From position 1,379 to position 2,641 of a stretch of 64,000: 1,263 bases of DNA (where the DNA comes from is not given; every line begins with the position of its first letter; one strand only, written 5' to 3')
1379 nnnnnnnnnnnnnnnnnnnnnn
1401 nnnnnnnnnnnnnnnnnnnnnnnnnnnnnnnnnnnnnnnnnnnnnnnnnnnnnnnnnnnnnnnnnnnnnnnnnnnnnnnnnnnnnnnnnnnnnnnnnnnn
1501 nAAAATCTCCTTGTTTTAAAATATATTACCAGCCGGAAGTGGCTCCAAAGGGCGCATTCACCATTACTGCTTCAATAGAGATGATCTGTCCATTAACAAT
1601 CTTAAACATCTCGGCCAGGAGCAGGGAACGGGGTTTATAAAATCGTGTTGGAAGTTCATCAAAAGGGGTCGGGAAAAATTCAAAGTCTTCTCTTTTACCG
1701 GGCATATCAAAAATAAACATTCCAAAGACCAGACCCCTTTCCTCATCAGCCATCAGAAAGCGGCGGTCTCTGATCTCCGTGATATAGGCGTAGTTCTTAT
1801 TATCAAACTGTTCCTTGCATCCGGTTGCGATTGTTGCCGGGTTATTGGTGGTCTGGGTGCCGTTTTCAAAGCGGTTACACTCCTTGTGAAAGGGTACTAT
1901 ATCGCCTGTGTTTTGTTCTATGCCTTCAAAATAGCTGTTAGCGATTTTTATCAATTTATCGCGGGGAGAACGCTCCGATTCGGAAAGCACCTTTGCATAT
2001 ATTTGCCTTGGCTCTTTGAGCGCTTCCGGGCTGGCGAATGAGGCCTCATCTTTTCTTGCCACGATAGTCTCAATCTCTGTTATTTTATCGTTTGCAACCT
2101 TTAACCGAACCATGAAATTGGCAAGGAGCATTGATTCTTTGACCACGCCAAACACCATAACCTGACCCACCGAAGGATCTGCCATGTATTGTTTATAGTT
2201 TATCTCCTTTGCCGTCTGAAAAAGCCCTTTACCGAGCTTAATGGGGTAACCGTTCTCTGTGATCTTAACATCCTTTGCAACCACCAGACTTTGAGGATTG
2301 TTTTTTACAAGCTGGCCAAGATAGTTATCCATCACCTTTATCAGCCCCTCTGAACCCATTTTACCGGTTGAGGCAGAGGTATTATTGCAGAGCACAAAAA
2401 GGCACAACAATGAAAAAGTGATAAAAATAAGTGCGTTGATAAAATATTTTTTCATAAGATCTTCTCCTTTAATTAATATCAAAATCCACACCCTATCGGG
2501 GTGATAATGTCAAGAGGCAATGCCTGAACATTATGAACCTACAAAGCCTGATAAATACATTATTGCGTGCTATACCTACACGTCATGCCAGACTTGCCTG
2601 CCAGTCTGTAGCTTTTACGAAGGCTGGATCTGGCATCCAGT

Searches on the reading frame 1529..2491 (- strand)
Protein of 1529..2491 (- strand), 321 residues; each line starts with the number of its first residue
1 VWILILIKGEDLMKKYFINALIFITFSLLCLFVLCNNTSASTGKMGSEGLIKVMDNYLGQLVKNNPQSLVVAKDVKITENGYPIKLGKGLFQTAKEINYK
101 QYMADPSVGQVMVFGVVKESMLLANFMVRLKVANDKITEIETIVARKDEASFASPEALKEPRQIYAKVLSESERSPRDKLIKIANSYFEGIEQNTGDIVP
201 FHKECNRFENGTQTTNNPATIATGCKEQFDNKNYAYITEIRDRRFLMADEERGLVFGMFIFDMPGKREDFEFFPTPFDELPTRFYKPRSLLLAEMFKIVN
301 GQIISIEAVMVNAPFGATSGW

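Call 25: search_protein_families(library=pfam, proteins=[window:1529-2491:-], max_evalue=0.001)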
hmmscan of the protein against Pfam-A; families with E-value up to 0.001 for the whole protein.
window:1529-2491:- (321 aa): 0 families

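Call 58: search_protein_families(library=ncbifam, proteins=[window:1529-2491:-], max_evalue=0.001)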
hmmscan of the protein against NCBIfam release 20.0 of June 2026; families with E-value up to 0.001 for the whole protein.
window:1529-2491:- (321 aa): 0 families
